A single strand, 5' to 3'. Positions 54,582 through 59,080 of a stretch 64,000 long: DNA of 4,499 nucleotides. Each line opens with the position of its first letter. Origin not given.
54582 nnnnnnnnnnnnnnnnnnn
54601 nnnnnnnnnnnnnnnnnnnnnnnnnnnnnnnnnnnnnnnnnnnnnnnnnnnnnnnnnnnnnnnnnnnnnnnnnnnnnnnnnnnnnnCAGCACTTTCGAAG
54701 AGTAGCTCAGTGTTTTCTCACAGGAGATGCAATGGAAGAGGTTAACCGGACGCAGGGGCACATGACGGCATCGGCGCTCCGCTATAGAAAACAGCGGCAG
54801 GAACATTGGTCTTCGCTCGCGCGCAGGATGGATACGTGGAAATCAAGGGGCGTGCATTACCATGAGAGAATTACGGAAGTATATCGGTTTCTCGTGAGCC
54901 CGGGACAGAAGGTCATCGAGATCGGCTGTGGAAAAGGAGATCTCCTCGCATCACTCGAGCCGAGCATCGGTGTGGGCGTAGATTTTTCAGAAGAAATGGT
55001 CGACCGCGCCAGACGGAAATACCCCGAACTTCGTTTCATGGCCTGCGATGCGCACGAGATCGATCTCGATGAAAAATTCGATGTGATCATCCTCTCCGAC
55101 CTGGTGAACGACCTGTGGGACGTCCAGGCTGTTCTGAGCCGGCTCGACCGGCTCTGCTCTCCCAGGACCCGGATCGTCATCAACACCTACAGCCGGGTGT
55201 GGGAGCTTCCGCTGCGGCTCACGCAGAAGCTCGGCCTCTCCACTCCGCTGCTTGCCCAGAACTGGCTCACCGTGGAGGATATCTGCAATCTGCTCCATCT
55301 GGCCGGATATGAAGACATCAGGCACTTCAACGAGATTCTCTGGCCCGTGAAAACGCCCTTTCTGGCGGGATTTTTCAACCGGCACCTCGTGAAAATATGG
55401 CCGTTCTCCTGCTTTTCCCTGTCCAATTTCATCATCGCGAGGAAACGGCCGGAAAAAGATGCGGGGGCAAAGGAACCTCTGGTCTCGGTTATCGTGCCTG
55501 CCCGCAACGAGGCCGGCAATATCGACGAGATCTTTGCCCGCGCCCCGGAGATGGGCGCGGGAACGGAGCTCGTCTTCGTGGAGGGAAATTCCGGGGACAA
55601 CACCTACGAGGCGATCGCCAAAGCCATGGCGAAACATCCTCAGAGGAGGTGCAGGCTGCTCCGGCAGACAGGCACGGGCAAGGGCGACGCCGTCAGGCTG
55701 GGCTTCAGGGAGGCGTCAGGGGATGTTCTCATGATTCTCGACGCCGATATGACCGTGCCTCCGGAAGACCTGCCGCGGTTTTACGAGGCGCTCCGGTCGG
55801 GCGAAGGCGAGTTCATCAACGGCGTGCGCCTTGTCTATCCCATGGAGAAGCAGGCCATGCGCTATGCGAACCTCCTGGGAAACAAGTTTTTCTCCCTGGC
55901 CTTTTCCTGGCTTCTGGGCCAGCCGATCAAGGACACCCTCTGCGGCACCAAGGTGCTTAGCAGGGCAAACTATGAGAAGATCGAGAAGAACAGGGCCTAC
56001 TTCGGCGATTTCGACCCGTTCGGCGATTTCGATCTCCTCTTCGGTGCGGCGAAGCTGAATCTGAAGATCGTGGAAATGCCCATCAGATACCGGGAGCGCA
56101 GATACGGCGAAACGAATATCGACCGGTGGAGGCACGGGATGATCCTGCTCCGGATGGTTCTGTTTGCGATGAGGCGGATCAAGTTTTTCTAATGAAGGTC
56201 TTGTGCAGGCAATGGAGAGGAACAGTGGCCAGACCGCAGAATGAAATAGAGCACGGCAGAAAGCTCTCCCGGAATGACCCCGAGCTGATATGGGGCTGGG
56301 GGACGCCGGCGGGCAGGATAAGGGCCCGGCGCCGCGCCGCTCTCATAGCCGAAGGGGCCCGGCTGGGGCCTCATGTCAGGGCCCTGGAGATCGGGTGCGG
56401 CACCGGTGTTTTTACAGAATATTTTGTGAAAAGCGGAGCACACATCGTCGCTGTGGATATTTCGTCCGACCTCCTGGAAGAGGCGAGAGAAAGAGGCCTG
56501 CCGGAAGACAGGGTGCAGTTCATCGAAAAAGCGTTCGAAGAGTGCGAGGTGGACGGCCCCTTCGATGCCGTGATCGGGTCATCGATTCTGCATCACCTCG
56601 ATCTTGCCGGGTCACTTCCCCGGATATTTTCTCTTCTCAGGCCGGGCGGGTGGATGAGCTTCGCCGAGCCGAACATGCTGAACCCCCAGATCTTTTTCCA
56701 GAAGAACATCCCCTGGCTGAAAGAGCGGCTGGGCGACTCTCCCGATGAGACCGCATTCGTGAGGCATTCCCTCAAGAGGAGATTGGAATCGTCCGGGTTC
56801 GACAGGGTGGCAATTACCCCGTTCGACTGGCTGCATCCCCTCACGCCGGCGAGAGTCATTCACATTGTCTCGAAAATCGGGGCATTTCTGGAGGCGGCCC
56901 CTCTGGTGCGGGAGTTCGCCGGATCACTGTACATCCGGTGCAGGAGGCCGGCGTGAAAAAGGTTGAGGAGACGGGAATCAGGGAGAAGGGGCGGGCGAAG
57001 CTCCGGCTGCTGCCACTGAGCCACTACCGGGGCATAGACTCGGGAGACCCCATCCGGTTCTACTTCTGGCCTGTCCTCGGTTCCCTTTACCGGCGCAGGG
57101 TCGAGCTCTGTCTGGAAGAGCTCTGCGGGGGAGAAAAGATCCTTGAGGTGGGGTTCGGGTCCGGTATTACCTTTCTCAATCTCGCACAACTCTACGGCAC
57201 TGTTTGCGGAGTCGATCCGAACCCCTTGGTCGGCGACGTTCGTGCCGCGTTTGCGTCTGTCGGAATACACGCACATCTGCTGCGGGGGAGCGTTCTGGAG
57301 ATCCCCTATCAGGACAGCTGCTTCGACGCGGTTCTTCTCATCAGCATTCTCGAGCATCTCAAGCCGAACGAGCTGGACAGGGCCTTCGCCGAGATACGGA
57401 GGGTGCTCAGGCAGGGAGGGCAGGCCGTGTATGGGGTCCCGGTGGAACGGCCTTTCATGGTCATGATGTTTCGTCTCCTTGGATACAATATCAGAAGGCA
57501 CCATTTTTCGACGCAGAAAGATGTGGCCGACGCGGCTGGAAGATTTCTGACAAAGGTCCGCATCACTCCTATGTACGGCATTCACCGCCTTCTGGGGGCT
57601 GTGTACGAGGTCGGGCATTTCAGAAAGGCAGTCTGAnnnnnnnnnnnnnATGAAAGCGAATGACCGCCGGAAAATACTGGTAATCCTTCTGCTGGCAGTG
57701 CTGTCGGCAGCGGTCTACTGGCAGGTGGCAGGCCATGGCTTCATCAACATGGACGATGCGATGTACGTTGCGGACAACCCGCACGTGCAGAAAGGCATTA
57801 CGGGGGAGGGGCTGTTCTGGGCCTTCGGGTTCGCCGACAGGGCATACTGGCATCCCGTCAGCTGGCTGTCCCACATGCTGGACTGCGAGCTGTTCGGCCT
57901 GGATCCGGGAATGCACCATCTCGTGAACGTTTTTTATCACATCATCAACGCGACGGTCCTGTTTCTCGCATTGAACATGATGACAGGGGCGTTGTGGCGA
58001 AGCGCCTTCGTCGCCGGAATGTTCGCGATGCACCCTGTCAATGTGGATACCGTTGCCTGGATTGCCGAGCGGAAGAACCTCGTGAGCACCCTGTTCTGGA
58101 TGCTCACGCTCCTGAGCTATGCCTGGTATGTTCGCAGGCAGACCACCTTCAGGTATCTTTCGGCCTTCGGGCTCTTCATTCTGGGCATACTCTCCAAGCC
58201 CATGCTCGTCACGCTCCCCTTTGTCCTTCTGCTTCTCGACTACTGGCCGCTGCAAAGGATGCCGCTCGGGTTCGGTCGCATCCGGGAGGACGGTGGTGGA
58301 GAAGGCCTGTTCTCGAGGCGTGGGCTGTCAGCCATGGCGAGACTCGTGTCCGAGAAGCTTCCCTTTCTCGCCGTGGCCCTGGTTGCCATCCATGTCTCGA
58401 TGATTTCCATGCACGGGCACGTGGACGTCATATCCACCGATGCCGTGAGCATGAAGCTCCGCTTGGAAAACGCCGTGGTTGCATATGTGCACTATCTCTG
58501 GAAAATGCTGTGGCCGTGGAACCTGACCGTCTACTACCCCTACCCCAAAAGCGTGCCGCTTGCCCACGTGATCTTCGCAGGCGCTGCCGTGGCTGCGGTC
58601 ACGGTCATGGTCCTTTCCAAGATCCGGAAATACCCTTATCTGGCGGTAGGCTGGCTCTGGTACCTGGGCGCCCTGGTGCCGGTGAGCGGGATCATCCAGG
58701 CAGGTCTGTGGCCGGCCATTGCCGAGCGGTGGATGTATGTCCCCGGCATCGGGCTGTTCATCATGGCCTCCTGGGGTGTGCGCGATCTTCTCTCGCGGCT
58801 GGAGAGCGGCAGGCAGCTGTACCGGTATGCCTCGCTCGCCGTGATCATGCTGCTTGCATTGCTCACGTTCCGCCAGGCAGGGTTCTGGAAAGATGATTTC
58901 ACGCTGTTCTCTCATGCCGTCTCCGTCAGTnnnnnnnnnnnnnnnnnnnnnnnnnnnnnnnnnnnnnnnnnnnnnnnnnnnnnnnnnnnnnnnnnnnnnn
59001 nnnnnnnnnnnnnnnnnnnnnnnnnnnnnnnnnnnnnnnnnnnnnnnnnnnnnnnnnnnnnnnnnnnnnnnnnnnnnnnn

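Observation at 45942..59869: Glycosylation island bracketed by two TMTC/PMT-like (DUF1736 + TPR) membrane proteins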

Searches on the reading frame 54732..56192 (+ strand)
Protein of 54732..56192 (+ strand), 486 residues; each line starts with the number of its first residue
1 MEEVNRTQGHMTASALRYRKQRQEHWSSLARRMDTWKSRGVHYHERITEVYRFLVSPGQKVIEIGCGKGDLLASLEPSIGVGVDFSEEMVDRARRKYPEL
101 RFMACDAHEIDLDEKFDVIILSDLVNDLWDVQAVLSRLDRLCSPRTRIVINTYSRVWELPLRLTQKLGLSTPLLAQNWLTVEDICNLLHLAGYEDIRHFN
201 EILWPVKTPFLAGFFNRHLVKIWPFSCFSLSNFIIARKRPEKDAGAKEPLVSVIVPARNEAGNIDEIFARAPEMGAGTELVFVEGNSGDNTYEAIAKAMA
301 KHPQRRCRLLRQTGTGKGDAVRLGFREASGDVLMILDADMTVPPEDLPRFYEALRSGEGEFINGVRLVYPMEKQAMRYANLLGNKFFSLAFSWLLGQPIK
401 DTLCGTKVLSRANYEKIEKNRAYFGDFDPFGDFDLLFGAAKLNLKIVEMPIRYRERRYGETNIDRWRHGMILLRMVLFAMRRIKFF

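Call 3: search_protein_families(library=pfam, proteins=[window:54732-56192:+], max_evalue=0.01)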
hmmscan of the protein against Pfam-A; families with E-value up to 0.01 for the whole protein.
window:54732-56192:+ (486 aa): 12 families
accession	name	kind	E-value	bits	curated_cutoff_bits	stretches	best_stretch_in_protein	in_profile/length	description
PF00535.33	Glycos_transf_2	-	2.5e-21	76.8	23.3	1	252-383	1-133/168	Glycosyl transferase family 2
PF13847.12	Methyltransf_31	-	2.9e-16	59.9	27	1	57-166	3-125/145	Methyltransferase domain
PF13649.12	Methyltransf_25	-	1.1e-15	58.6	27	1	61-144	1-95/97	Methyltransferase domain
PF08241.18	Methyltransf_11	-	4.6e-14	53.3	21.2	1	63-149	2-94/95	Methyltransferase domain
PF13489.12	Methyltransf_23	-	1.6e-13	51.1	27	1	53-196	15-162/164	Methyltransferase domain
PF08242.18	Methyltransf_12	-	6.4e-12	46.5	30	1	62-147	1-97/98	Methyltransferase domain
PF07021.18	MetW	-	1.7e-06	28.2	21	1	54-183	10-142/193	Methionine biosynthesis protein MetW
PF13641.12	Glyco_tranf_2_3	-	6e-06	26.9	27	1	251-368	3-125/230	Glycosyltransferase like family 2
PF01209.24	Ubie_methyltran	-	1.7e-05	24.7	20.1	1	52-157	42-158/233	ubiE/COQ5 methyltransferase family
PF05401.17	NodS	-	5.2e-05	23.6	24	1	36-139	19-130/201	Nodulation protein S (NodS)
PF10111.15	Glyco_tranf_2_2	-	0.00025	21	27.3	1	252-349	1-101/276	Glycosyltransferase like family 2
PF13506.12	Glyco_transf_21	-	0.007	16.3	21.7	0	324-379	25-80/174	Glycosyl transferase family 21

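Call 9: search_protein_families(library=ncbifam, proteins=[window:54732-56192:+], max_evalue=0.001)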
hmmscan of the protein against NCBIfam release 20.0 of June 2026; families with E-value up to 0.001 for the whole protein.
window:54732-56192:+ (486 aa): 35 families (the best 25 are shown)
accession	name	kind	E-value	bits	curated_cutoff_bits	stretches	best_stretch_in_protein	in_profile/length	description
TIGR04182.1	glyco_TIGR04182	equivalog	1.8e-28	99.8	325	1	251-475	2-213/293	S-layer glycoprotein N-glycosyltransferase AglJ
NF041391.1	DPhHxTase_Halo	equivalog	1e-16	60.6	375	1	258-474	4-203/213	dolichyl-phosphate hexose transferase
TIGR04283.1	glyco_like_mftF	equivalog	4.6e-12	46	182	1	251-354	1-97/221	TIGR04283 family arsenosugar biosynthesis glycosyltransferase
NF043040.1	corrin_prot_MT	hypoth_equivalog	3.9e-11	42.8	180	1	49-185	33-181/216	corrinoid protein-associated methyltransferase CpaM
NF007986.1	PRK10714.1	equivalog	5.1e-11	42.2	529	1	251-355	8-116/316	undecaprenyl-phosphate 4-deoxy-4-formamido-L-arabinose transferase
NF047588.1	GlcsyltransPgfSStrep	equivalog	3.5e-10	39.6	500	1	253-422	5-172/308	glycosyltransferase PgfS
TIGR03937.1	PgaC_IcaA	equivalog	4.4e-10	39.1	422.3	1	241-342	37-138/407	poly-beta-1,6-N-acetyl-D-glucosamine synthase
NF010496.0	PRK13915.1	equivalog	1.4e-09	37.5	262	1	247-342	29-129/307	glucosyl-3-phosphoglycerate synthase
NF045667.1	MTase_DVU1556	equivalog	1.6e-09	37.5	155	1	36-150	3-119/213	DVU_1556 family methyltransferase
NF041537.1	ArsM_AhpD_UU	exception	1.7e-09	36.9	510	1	55-197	74-226/345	arsenite methyltransferase/AhpD domain selenoprotein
TIGR02072.1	BioC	equivalog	2.8e-09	37.2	184.95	1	59-153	36-135/244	malonyl-ACP O-methyltransferase BioC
NF001244.0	PRK00216.1-5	equivalog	1.6e-08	34.1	216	1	35-170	26-173/236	bifunctional demethylmenaquinone methyltransferase/2-methoxy-6-polyprenyl-1,4-benzoquinol methylase UbiE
TIGR01934.1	MenG_MenH_UbiE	subfamily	2.2e-08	33.7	158.35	1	37-155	19-146/223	ubiquinone/menaquinone biosynthesis methyltransferase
TIGR01983.1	UbiG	equivalog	1.5e-07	30.9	102.95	1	58-157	50-158/228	bifunctional 2-polyprenyl-6-hydroxyphenol methylase/3-demethylubiquinol 3-O-methyltransferase UbiG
NF001241.0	PRK00216.1-2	equivalog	1.6e-07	31.2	327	1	45-161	39-158/231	demethylmenaquinone methyltransferase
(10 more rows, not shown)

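Call 64: search_solved_structures(query=window:54732-56189:+, max_evalue=0.001)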
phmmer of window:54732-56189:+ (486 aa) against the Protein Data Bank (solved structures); distinct sequences matched with E-value up to 0.001: 27.
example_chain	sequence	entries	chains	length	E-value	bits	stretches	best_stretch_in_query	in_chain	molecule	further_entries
5mlz_A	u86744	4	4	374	5e-19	71.6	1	250-461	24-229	Dolichol monophosphate mannose synthase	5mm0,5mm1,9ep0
9bhc_C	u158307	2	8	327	1.3e-11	47.2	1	250-364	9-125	Undecaprenyl-phosphate 4-deoxy-4-formamido-L-arabinose transferase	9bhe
8vxh_A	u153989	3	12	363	1.6e-11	46.9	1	250-364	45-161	Undecaprenyl-phosphate 4-deoxy-4-formamido-L-arabinose transferase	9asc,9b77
9hwj_A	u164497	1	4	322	6.7e-11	44.8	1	251-364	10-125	Undecaprenyl-phosphate 4-deoxy-4-formamido-L-arabinose transferase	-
2gs9_A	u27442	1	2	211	2.2e-08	36.5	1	27-185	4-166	Hypothetical protein TT1324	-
3ccf_A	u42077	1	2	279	7.2e-08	34.8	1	55-193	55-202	Cyclopropane-fatty-acyl-phospholipid synthase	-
5wp5_A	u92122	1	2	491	3.4e-07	32.6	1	52-160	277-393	Phosphomethylethanolamine N-methyltransferase 2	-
6yv7_B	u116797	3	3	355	1.3e-06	30.7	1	248-346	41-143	Glycosyl transferase, family 2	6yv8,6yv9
6yv7_A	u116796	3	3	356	1.3e-06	30.7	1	248-346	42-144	Glycosyl transferase, family 2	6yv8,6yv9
3d2l_A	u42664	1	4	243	5.5e-06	28.6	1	43-138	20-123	SAM-dependent methyltransferase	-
5wp4_A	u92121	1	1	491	7.5e-06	28.2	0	52-160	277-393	Phosphoethanolamine N-methyltransferase 1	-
4y6n_A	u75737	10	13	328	2.7e-05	26.3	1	247-360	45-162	Glucosyl-3-phosphoglycerate synthase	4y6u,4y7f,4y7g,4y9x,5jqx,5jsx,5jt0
3e25_A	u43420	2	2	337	2.8e-05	26.3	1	247-360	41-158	Putative uncharacterized protein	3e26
4ddz_A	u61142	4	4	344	3e-05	26.2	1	247-360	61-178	GLUCOSYL-3-PHOSPHOGLYCERATE SYNTHASE (GpgS) | Glucosyl-3-phosphoglycerate synthase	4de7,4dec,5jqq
8ys9_A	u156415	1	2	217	4.3e-05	25.7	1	59-154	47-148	Phosphatidylethanolamine N-methyltransferase/phosphatidyl-N-methylethanolamine N-methyltra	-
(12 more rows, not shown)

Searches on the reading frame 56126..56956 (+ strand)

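Call 3: search_protein_families(library=pfam, proteins=[window:56126-56956:+], max_evalue=0.01)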
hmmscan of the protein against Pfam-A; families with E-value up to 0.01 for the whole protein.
window:56126-56956:+ (276 aa): 11 families
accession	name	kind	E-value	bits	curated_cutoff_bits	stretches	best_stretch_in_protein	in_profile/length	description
PF13649.12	Methyltransf_25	-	2.6e-17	63.7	27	1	87-175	2-97/97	Methyltransferase domain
PF08242.18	Methyltransf_12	-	2.5e-16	60.7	30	1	87-176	1-97/98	Methyltransferase domain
PF08241.18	Methyltransf_11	-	5.9e-16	59.3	21.2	1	87-178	1-94/95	Methyltransferase domain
PF13489.12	Methyltransf_23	-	6.3e-15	55.7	27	1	68-227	4-161/164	Methyltransferase domain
PF13847.12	Methyltransf_31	-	2.5e-12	47.1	27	1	83-187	4-117/145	Methyltransferase domain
PF05401.17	NodS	-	2.4e-07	31.2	24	1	58-181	19-146/201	Nodulation protein S (NodS)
PF00398.26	RrnaAD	-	3e-05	23.7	24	1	74-142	22-90/263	Ribosomal RNA adenine dimethylase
PF01209.24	Ubie_methyltran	-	0.00014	21.8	20.1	1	85-183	50-155/233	ubiE/COQ5 methyltransferase family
PF02353.26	CMAS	-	0.00028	20.8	27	1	71-160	51-142/273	Mycolic acid cyclopropane synthetase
PF01728.25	FtsJ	-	0.00063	20.2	24.1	1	82-135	21-72/181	FtsJ-like methyltransferase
PF01135.25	PCMT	-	0.0018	18.5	20.3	1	71-123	62-117/210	Protein-L-isoaspartate(D-aspartate) O-methyltransferase (PCMT)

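Call 9: search_protein_families(library=ncbifam, proteins=[window:56126-56956:+], max_evalue=0.001)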
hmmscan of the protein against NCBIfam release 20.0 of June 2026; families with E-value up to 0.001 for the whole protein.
window:56126-56956:+ (276 aa): 25 families
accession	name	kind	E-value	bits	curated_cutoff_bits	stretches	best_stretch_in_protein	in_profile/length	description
NF043040.1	corrin_prot_MT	hypoth_equivalog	8.7e-15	54.7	180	1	72-180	32-148/216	corrinoid protein-associated methyltransferase CpaM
TIGR02021.1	BchM-ChlM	equivalog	1.6e-13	50.5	158.9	1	84-183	56-159/218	magnesium protoporphyrin IX methyltransferase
TIGR01983.1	UbiG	equivalog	3.8e-11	42.7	102.95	1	83-180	50-152/228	bifunctional 2-polyprenyl-6-hydroxyphenol methylase/3-demethylubiquinol 3-O-methyltransferase UbiG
TIGR02072.1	BioC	equivalog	1.6e-10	41.2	184.95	1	84-180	36-133/244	malonyl-ACP O-methyltransferase BioC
NF001241.0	PRK00216.1-2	equivalog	4e-08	33.2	327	1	63-189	34-157/231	demethylmenaquinone methyltransferase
NF045667.1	MTase_DVU1556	equivalog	5.6e-08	32.5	155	1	76-226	16-161/213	DVU_1556 family methyltransferase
NF010703.0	PRK14103.1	equivalog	1.8e-07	30.9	320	1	66-182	14-127/256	trans-aconitate 2-methyltransferase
NF041650.1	nod_mtase_NodS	equivalog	5.6e-07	29.4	300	1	73-179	29-139/190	nodulation methyltransferase NodS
NF000499.2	Erm23S_rRNA_broad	equivalog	2.3e-06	27.2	212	1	68-142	9-83/244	23S ribosomal RNA methyltransferase Erm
NF007610.0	PRK10258.1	equivalog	3e-06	26.8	342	1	85-180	45-139/251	malonyl-ACP O-methyltransferase BioC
NF002463.0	PRK01683.1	equivalog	4.5e-06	26.4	297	1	83-184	32-133/258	trans-aconitate 2-methyltransferase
TIGR00755.1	ksgA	equivalog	6.4e-06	25.7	171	1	74-141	21-88/256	16S rRNA (adenine(1518)-N(6)/adenine(1519)-N(6))-dimethyltransferase RsmA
TIGR01934.1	MenG_MenH_UbiE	subfamily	6.4e-06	25.6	158.35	1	82-176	39-138/223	ubiquinone/menaquinone biosynthesis methyltransferase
NF041820.1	daptide_MTase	equivalog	8.5e-06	25.4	175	1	85-149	39-108/243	daptide-type RiPP biosynthesis methyltransferase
NF041537.1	ArsM_AhpD_UU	exception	1.6e-05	23.9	510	1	85-181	79-182/345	arsenite methyltransferase/AhpD domain selenoprotein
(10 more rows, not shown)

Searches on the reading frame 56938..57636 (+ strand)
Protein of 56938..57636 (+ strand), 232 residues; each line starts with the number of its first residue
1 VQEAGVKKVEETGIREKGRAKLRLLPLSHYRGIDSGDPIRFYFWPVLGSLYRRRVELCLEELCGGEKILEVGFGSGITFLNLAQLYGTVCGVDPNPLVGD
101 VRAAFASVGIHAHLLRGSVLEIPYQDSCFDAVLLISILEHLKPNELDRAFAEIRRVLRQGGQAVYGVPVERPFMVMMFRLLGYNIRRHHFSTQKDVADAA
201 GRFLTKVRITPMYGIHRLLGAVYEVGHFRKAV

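Call 7: search_protein_families(library=pfam, proteins=[window:56938-57636:+], max_evalue=1)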
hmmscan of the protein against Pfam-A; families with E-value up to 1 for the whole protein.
window:56938-57636:+ (232 aa): 7 families
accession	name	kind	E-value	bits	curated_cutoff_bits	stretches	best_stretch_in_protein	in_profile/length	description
PF08241.18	Methyltransf_11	-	2.3e-17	63.9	21.2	1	69-164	1-94/95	Methyltransferase domain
PF13649.12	Methyltransf_25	-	7e-17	62.4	27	1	68-161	1-97/97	Methyltransferase domain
PF08242.18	Methyltransf_12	-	1e-09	39.5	30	1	69-162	1-97/98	Methyltransferase domain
PF13489.12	Methyltransf_23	-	8.8e-08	32.5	27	1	50-186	8-138/164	Methyltransferase domain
PF13847.12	Methyltransf_31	-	9.8e-05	22.5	27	1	65-164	4-108/145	Methyltransferase domain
PF02353.26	CMAS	-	0.0011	18.8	27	1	61-163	59-162/273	Mycolic acid cyclopropane synthetase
PF01209.24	Ubie_methyltran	-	0.004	17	20.1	1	51-164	35-150/233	ubiE/COQ5 methyltransferase family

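Call 39: search_protein_families(library=ncbifam, proteins=[window:56938-57636:+], max_evalue=0.001)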
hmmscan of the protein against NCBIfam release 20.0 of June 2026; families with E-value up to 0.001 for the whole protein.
window:56938-57636:+ (232 aa): 19 families
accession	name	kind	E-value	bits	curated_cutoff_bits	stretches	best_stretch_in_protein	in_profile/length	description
NF045667.1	MTase_DVU1556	equivalog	2.7e-10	40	155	1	52-163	12-117/213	DVU_1556 family methyltransferase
NF041255.1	mycofact_MftM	equivalog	1.1e-09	38.1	200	1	60-170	135-244/289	mycofactocin oligosaccharide methyltransferase MftM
NF043040.1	corrin_prot_MT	hypoth_equivalog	2.5e-09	36.9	180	1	61-164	37-146/216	corrinoid protein-associated methyltransferase CpaM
NF047649.1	MTase_UXPK_star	exception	4.4e-07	29.2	460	1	58-163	71-179/283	methyltransferase/UXPK-star double selenoprotein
NF045649.1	2X_seleno_MduS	exception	1.3e-06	27.6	380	1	66-170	43-152/338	methyltransferase domain-containing selenoprotein MduS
NF001241.0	PRK00216.1-2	equivalog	4e-06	26.6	327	1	51-164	39-146/231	demethylmenaquinone methyltransferase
NF045825.1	FAmtase_mtf2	equivalog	8e-06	25.3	400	1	65-165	59-158/248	fatty-acid O-methyltransferase Mtf2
NF045823.1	PthPhpthDimycoMt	equivalog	1.1e-05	24.8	300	1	65-165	67-166/256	phthiotriol/phenolphthiotriol dimycocerosates methyltransferase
TIGR01983.1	UbiG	equivalog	2.8e-05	23.5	102.95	1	64-163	49-149/228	bifunctional 2-polyprenyl-6-hydroxyphenol methylase/3-demethylubiquinol 3-O-methyltransferase UbiG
NF038099.1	AsSugarArsM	exception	4.2e-05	22.9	400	1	60-170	54-176/321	arsenosugar biosynthesis arsenite methyltransferase ArsM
NF008823.0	PRK11873.1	subfamily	5e-05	22.9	263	1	60-163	73-179/272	arsenite methyltransferase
NF041537.1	ArsM_AhpD_UU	exception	6.8e-05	21.8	510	1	59-164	71-179/345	arsenite methyltransferase/AhpD domain selenoprotein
TIGR00452.1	TIGR00452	equivalog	0.00016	20.6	275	1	54-164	108-218/316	tRNA 5-methoxyuridine(34)/uridine 5-oxyacetic acid(34) synthase CmoB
TIGR01934.1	MenG_MenH_UbiE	subfamily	0.00031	20.1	158.35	1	64-164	39-140/223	ubiquinone/menaquinone biosynthesis methyltransferase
NF052510.1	methyltran_MpqE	exception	0.00032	20.1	335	1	87-173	72-158/234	methyl-plastoquinone biosynthesis methyltransferase MpqE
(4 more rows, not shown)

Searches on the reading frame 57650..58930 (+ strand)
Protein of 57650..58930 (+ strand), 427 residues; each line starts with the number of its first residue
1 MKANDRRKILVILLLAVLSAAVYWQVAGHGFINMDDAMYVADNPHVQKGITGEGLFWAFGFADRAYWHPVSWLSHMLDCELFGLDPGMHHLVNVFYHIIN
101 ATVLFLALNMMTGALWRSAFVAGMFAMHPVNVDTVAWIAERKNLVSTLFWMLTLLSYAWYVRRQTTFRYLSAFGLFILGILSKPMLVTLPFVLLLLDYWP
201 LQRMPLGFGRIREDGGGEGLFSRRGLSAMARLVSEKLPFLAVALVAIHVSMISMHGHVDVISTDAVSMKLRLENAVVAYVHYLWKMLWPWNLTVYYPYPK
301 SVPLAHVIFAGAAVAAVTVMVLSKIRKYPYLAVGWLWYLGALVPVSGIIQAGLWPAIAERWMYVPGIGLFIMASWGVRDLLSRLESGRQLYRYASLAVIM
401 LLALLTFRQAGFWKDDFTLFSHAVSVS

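Call 7: search_protein_families(library=pfam, proteins=[window:57650-58930:+], max_evalue=1)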
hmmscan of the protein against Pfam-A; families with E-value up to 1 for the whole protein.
seq(427 aa): 0 families
